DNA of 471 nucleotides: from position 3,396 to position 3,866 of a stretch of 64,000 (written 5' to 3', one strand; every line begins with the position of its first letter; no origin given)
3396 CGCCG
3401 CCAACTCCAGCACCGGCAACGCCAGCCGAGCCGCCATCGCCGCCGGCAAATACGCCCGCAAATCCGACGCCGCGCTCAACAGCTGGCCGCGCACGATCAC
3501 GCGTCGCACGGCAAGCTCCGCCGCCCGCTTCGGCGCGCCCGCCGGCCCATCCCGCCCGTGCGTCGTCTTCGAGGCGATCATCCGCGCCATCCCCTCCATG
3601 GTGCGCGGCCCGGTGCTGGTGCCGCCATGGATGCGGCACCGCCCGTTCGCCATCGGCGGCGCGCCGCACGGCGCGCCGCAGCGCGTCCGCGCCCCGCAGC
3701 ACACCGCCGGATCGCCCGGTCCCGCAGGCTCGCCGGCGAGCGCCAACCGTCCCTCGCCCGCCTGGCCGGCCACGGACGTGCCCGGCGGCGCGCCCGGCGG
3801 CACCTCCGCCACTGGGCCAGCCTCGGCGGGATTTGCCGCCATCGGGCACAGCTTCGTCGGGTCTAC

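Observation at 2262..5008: Possible large frameshifted protein with a zinc-ribbon motif and a tail built from 150-bp tandem DNA repeats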

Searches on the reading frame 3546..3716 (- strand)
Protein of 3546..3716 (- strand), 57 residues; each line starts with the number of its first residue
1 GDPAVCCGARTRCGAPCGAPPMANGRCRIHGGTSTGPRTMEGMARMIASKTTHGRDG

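Call 71: find_homologous_proteins(query=A6, max_evalue=0.001)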
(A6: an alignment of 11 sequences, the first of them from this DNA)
Query A6 (11 sequences) (57 aa, profile of the alignment): 7576 proteins with E <= 0.001 among 8000 candidates; the best 120 are listed.
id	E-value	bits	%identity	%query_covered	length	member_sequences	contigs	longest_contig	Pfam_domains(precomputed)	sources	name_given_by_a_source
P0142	3.9e-28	115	73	84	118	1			-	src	-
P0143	6.3e-28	114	64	95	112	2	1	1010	-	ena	-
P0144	2.4e-27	112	61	100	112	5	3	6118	-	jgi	jgi:hypothetical protein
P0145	4.9e-26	108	68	95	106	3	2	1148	-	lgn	-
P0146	7.9e-26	107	71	84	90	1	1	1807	-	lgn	-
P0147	9.7e-26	107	64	95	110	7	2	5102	-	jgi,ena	jgi:hypothetical protein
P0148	2.0e-25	106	61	96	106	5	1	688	-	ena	-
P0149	2.2e-25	106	67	84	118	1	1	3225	-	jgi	jgi:hypothetical protein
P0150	3.1e-25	105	64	95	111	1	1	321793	-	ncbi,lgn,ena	-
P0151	3.8e-25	105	64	95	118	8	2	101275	-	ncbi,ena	-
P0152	4.8e-25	105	67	84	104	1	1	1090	-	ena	-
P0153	5.3e-25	105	69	84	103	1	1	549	-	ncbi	-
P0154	5.8e-25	104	64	95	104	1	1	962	-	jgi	jgi:hypothetical protein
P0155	6.2e-25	104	63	89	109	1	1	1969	-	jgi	jgi:uncharacterized membrane protein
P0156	6.7e-25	104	71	84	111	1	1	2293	-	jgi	jgi:hypothetical protein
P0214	9.0e-24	101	64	95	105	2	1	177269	-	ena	-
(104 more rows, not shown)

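Call 72: find_encoding_contigs(protein=P0150, flank=6000, max_places=2)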
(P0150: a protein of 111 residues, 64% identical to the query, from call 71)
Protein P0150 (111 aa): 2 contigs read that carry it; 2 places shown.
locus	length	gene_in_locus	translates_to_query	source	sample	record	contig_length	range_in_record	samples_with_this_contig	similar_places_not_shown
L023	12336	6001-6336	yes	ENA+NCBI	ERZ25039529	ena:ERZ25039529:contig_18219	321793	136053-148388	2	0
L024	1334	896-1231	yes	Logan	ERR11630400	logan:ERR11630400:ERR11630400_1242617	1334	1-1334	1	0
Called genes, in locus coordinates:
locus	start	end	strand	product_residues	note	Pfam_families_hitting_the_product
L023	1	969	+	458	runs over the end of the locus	PF01547:SBP_bac_1, PF13416:SBP_bac_8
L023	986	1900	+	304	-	PF00528:BPD_transp_1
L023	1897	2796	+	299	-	PF00528:BPD_transp_1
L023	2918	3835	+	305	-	PF00528:BPD_transp_1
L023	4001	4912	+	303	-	PF00528:BPD_transp_1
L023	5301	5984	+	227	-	-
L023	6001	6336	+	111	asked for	-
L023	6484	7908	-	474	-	PF22807:TrAA12, PF01436:NHL (faint), PF07995:GSDH, PF22807:TrAA12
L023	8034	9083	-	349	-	-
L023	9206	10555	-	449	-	-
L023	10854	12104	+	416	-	PF00296:Bac_luciferase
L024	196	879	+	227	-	-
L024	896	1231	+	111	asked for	-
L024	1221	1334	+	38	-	?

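Call 73: find_encoding_contigs(protein=P0151, flank=6000, max_places=2)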
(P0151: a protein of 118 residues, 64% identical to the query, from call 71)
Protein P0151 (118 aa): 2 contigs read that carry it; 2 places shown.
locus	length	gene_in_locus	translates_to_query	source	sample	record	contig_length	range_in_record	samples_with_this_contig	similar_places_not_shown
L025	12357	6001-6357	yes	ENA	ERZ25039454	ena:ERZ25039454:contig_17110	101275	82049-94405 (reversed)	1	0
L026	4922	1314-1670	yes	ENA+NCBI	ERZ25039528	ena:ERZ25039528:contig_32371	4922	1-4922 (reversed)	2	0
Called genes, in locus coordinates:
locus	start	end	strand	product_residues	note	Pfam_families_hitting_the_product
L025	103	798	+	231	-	-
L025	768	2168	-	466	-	PF13546:DDE_5, PF01609:DDE_Tnp_1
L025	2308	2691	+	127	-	-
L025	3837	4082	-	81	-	PF27535:RelB3_C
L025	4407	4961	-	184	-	PF02798:GST_N (weak), PF13417:GST_N_3 (weak)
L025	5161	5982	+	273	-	-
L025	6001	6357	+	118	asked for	-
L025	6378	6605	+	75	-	-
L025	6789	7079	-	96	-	-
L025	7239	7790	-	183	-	PF02779:Transket_pyr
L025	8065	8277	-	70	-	-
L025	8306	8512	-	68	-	-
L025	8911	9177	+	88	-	-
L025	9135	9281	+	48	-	-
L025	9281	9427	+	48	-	-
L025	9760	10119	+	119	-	-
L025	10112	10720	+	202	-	PF13470:PIN_3 (weak)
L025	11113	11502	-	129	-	PF04828:GFA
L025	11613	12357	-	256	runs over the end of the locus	PF07690:MFS_1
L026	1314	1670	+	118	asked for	-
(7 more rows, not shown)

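Call 74: find_encoding_contigs(protein=P0214, flank=6000, max_places=2)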
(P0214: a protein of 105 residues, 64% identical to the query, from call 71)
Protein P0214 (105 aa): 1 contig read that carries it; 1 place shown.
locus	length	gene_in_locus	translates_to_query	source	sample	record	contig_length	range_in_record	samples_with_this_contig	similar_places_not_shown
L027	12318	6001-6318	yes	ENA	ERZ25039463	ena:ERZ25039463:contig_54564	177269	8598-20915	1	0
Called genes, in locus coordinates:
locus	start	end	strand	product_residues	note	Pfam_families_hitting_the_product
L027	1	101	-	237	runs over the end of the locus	PF00665:rve (weak), PF13610:DDE_Tnp_IS240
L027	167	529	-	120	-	-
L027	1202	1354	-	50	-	-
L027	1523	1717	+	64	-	-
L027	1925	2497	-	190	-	-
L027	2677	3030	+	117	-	-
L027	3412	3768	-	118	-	-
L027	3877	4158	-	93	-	-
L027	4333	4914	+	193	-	PF14014:DUF4230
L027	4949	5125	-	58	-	-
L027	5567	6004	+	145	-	-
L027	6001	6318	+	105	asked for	-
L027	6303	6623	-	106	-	-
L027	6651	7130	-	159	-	-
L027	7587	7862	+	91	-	-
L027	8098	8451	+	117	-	-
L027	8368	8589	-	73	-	-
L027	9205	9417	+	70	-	-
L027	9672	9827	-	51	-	-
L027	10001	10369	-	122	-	-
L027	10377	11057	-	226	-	PF01548:DEDD_Tnp_IS110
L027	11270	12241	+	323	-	PF13495:Phage_int_SAM_4, PF00589:Phage_integrase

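Call 80: search_protein_families(library=padloc, proteins=[L023:5301-5984:+, L023:6001-6336:+, L025:5161-5982:+, L025:6001-6357:+, L027:5567-6004:+, L027:6001-6318:+], max_evalue=0.01)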
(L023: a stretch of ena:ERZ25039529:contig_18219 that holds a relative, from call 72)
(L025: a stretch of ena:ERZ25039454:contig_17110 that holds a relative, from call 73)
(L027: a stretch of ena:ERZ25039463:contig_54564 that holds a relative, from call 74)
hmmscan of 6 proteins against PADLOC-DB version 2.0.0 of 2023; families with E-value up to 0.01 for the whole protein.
L023:5301-5984:+ (227 aa): 0 families

L023:6001-6336:+ (111 aa): 0 families

L025:5161-5982:+ (273 aa): 0 families

L025:6001-6357:+ (118 aa): 0 families

L027:5567-6004:+ (145 aa): 1 family
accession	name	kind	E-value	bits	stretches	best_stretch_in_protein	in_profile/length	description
PDLC02891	DpdH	-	0.0023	14.3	1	58-137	812-890/1009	DpdH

L027:6001-6318:+ (105 aa): 0 families

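Call 81: search_protein_families(library=pfam, proteins=[L023:5301-5984:+, L023:6001-6336:+, L025:5161-5982:+, L025:6001-6357:+, L027:5567-6004:+, L027:6001-6318:+], max_evalue=0.05)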
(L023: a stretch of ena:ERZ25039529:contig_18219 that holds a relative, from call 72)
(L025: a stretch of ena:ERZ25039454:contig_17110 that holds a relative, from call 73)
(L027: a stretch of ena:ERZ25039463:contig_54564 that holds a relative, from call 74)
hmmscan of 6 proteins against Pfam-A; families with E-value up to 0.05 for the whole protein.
L023:5301-5984:+ (227 aa): 0 families

L023:6001-6336:+ (111 aa): 0 families

L025:5161-5982:+ (273 aa): 0 families

L025:6001-6357:+ (118 aa): 0 families

L027:5567-6004:+ (145 aa): 1 family
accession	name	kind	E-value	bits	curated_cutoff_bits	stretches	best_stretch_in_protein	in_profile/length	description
PF12168.13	DNA_pol3_tau_4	-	0.04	14.8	25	0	24-88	9-60/82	DNA polymerase III subunits tau domain IV DnaB-binding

L027:6001-6318:+ (105 aa): 1 family
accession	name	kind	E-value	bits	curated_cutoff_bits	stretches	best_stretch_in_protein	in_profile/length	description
PF19067.5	DUF5763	-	0.0059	16.5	26.3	1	32-55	4-27/39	Family of unknown function (DUF5763)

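Call 87: search_protein_families(library=phrogs, proteins=[L023:6001-6336:+, L025:6001-6357:+, L027:6001-6318:+], max_evalue=0.01)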
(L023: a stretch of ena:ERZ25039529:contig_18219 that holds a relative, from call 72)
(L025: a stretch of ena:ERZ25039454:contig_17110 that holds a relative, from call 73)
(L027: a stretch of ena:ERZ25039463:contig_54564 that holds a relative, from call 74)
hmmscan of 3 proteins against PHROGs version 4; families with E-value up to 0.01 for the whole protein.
L023:6001-6336:+ (111 aa): 1 family
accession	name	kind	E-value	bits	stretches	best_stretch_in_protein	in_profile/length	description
phrog_6177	-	unknown function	6.5e-05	23.5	1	28-69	64-106/224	-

L025:6001-6357:+ (118 aa): 1 family
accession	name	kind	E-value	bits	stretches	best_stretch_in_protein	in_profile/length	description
phrog_6177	-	unknown function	4e-05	24.2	1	28-69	64-106/224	-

L027:6001-6318:+ (105 aa): 2 families
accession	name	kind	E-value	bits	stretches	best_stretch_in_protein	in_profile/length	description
phrog_9231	-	head and packaging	9.2e-07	29.8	1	45-84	49-88/240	terminase small subunit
phrog_6177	-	unknown function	0.00045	20.8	1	32-81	64-119/224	-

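Call 89: search_protein_families(library=ncbifam, proteins=[L023:6001-6336:+, L023:5301-5984:+, L025:5161-5982:+], max_evalue=0.1)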
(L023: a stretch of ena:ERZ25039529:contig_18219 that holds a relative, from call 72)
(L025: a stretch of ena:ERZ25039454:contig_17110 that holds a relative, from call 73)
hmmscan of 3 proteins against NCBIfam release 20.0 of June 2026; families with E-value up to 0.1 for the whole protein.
L023:6001-6336:+ (111 aa): 1 family
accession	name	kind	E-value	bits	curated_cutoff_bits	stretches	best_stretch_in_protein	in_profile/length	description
NF041373.1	HGG_STG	domain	3.7e-12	45.8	29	1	28-64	1-38/38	HGGxSTG domain-containing protein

L023:5301-5984:+ (227 aa): 0 families

L025:5161-5982:+ (273 aa): 0 families

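Call 105: find_related_loci(query=A6, collection=viral_contigs, flank=4000)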
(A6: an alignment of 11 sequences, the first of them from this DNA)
Query A6 (57 aa) in viral_contigs; peptide patterns used: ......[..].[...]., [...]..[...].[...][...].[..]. (x = any residue, [..] = any of these).
66 stretches matched a pattern; 8 encode a relative of the query (tblastn E <= 1e-3); 8 distinct loci.
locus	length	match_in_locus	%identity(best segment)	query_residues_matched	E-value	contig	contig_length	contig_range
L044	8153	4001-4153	69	7-57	8e-17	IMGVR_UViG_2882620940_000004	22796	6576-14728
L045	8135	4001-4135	58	6-47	5e-13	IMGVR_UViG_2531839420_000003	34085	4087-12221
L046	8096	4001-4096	69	6-37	1e-11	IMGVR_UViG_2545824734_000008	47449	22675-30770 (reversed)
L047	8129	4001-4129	58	7-48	3e-11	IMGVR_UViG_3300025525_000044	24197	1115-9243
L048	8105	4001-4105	60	1-34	2e-9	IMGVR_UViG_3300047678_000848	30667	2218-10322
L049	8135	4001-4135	58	7-45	9e-9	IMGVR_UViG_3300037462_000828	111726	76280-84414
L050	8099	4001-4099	61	7-38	6e-8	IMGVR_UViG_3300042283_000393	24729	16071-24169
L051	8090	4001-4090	50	6-34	4e-5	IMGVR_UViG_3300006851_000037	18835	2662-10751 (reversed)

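Call 107: search_protein_families(library=pfam, proteins=[L045:4473-6026:+, L046:4464-6017:+, L048:4614-6278:+, L051:4321-5814:+, L049:4865-5977:+, L047:2394-3836:+, L045:3917-4603:+, L048:3944-4681:+, L051:3965-4324:+], max_evalue=0.001)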
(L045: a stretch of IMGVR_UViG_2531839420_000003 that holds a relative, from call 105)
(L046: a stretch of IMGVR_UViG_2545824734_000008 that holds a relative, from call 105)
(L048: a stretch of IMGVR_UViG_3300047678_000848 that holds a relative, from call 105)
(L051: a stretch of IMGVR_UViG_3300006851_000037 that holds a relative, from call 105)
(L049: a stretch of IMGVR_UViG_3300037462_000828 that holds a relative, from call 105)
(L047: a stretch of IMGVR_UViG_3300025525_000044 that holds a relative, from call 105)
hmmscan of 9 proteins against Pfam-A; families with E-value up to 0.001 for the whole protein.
L045:4473-6026:+ (517 aa): 0 families

L046:4464-6017:+ (517 aa): 0 families

L048:4614-6278:+ (554 aa): 0 families

L051:4321-5814:+ (497 aa): 3 families
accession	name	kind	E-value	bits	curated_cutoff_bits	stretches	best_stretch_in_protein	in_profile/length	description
PF17289.8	Terminase_6C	-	2.5e-19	70.2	22.6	1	332-473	2-152/155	Terminase RNaseH-like domain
PF03237.21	Terminase_6N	-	3.8e-05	23.9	22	1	78-308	2-209/215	Terminase large subunit, T4likevirus-type, N-terminal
PF04466.19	Terminase_3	-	3.9e-05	23.7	23.2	1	79-226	8-154/201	Phage terminase large subunit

L049:4865-5977:+ (370 aa): 0 families

L047:2394-3836:+ (480 aa): 2 families
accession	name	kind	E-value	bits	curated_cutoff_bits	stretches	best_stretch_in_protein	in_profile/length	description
PF13481.12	AAA_25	-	8.5e-33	114.1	27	1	117-292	18-194/195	AAA domain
PF06745.19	ATPase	-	1.2e-05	25.2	26.6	1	124-296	11-172/231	KaiC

L045:3917-4603:+ (228 aa): 0 families

L048:3944-4681:+ (245 aa): 0 families

L051:3965-4324:+ (119 aa): 0 families

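Call 108: search_protein_families(library=phrogs, proteins=[L045:4473-6026:+, L048:4614-6278:+, L049:4865-5977:+, L045:3917-4603:+, L048:3944-4681:+, L051:3965-4324:+, L047:3833-4249:+, L049:3797-4249:+], max_evalue=0.001)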
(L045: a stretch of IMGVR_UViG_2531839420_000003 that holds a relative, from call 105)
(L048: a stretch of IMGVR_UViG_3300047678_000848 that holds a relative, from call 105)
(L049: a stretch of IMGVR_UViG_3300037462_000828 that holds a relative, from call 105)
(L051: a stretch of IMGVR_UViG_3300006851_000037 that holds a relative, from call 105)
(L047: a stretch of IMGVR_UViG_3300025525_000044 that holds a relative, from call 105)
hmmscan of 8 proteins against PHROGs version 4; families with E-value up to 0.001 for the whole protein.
L045:4473-6026:+ (517 aa): 3 families
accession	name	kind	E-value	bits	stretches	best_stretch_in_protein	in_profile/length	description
phrog_979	-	head and packaging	2.3e-30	106.9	1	21-307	144-426/642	terminase large subunit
phrog_2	-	head and packaging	6.8e-23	82.3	1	24-500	261-600/807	terminase large subunit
phrog_9526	-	head and packaging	1.2e-10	42.3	1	139-281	119-254/280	terminase large subunit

L048:4614-6278:+ (554 aa): 3 families
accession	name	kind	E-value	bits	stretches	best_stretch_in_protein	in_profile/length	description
phrog_26724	-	unknown function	1e-09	39.2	1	90-224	52-187/192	-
phrog_10250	-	head and packaging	1.5e-07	32.4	1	332-521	25-213/228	terminase large subunit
phrog_5653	-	head and packaging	0.0002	22.1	1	342-529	17-186/199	terminase large subunit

L049:4865-5977:+ (370 aa): 1 family
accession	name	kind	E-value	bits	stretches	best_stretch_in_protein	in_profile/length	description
phrog_24928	-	unknown function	3.3e-50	170.9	1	201-354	1-152/157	-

L045:3917-4603:+ (228 aa): 2 families
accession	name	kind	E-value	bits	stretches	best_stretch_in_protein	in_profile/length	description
phrog_9231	-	head and packaging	2.6e-05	25.1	1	42-79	48-86/240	terminase small subunit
phrog_21336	-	unknown function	2.8e-05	24.8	1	34-79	38-89/200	-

L048:3944-4681:+ (245 aa): 1 family
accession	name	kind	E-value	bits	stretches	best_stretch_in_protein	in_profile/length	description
phrog_21336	-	unknown function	6.7e-05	23.5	1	24-66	31-74/200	-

L051:3965-4324:+ (119 aa): 4 families
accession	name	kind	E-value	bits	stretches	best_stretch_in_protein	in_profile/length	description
phrog_3678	-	unknown function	4.1e-09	37.6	1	6-54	5-53/213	-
phrog_7407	-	unknown function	4.2e-06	27.5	0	3-40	78-116/370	-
phrog_21336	-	unknown function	1.9e-05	25.4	1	2-50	22-70/200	-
phrog_10899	-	head and packaging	3.4e-05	23.9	0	5-41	82-118/443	terminase small subunit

L047:3833-4249:+ (138 aa): 1 family
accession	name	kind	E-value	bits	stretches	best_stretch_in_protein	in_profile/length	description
phrog_6177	-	unknown function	1.9e-05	25.3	1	57-101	64-108/224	-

L049:3797-4249:+ (150 aa): 1 family
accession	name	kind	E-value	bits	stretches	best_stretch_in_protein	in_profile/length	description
phrog_6177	-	unknown function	1.9e-05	25.3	1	69-119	64-109/224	-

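Call 110: search_protein_families(library=phrogs, proteins=[L044:3304-3963:+, L027:5567-6004:+, L025:5161-5982:+, L023:5301-5984:+, L044:4000-4749:+, L044:3581-4228:+], max_evalue=0.01)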
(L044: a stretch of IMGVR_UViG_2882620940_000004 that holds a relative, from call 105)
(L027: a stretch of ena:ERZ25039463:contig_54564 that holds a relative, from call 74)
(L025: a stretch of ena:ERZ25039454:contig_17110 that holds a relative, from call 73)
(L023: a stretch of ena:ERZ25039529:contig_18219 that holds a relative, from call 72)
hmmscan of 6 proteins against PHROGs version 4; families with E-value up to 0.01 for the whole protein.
L044:3304-3963:+ (219 aa): 0 families

L027:5567-6004:+ (145 aa): 0 families

L025:5161-5982:+ (273 aa): 0 families

L023:5301-5984:+ (227 aa): 0 families

L044:4000-4749:+ (249 aa): 4 families
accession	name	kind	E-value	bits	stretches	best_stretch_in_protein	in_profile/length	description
phrog_4044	-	head and packaging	1.6e-35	123.2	1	87-213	22-142/180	terminase small subunit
phrog_1482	-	head and packaging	1.3e-07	32.3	1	85-157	12-84/147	terminase small subunit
phrog_4102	-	head and packaging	5.3e-05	24.5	1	95-128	21-56/166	terminase small subunit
phrog_309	-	head and packaging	0.0084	17.1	0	117-219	169-272/319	terminase small subunit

L044:3581-4228:+ (215 aa): 2 families
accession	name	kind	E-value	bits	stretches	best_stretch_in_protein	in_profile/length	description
phrog_6177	-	unknown function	0.0014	19.2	1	141-182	64-106/224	-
phrog_9231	-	head and packaging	0.0058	17.4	1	156-195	51-90/240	terminase small subunit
